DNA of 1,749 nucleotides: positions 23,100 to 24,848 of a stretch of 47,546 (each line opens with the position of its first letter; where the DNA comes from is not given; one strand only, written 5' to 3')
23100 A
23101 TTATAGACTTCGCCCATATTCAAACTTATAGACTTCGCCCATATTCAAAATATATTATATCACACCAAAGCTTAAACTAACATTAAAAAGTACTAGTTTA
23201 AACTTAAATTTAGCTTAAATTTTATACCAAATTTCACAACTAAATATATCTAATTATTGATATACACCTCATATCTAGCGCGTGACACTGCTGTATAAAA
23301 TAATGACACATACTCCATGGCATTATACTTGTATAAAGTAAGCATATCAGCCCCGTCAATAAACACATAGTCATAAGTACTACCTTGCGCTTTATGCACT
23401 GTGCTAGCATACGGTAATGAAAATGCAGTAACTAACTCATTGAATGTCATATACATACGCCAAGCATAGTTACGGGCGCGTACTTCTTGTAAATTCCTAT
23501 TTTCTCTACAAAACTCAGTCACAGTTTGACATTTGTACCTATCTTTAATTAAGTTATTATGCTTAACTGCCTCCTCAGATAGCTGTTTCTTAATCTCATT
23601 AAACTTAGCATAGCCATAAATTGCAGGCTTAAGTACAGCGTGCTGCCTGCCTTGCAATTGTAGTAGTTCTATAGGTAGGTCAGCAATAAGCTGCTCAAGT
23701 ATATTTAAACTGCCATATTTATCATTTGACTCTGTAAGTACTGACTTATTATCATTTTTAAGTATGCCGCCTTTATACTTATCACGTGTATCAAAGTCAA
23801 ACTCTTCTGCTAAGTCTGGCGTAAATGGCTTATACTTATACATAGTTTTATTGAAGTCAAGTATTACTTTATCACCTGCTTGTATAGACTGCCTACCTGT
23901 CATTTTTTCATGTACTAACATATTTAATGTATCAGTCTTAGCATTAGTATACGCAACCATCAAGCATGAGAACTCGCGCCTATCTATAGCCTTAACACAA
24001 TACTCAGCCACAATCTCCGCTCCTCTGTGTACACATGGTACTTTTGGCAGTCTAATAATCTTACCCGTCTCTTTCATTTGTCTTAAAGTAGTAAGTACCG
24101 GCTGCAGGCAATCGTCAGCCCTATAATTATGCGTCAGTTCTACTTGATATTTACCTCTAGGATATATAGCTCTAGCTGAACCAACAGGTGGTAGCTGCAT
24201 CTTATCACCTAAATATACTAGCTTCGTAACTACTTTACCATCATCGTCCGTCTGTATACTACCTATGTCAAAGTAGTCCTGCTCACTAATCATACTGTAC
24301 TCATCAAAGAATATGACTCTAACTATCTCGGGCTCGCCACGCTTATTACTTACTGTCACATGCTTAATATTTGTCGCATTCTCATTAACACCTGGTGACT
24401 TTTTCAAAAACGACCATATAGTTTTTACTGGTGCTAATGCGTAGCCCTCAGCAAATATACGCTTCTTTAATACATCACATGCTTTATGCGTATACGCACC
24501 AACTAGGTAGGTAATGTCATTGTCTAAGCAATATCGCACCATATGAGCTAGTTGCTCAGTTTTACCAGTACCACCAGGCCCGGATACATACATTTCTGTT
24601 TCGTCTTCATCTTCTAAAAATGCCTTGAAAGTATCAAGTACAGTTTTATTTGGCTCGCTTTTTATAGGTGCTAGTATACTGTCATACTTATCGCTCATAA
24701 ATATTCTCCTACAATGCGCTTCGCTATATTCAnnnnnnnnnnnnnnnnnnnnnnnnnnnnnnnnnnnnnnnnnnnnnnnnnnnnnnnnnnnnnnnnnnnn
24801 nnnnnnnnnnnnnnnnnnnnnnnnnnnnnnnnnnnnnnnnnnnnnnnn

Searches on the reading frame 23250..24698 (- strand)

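Call 35: search_protein_families(library=phrogs, proteins=[window:23250-24698:-])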
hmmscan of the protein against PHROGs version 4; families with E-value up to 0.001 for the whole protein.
window:23250-24698:- (482 aa): 4 families
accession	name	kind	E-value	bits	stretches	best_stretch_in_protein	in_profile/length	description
phrog_325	-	DNA, RNA and nucleotide metabolism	1.8e-67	229.5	1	18-481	476-867/986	Dda-like helicase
phrog_4412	-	DNA, RNA and nucleotide metabolism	1.5e-15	57.6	2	20-174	331-465/743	exonuclease V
phrog_1967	-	DNA, RNA and nucleotide metabolism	3.2e-09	36.9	1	31-97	164-232/776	DNA helicase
phrog_25411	-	unknown function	1.4e-06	28.3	1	38-77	235-274/627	-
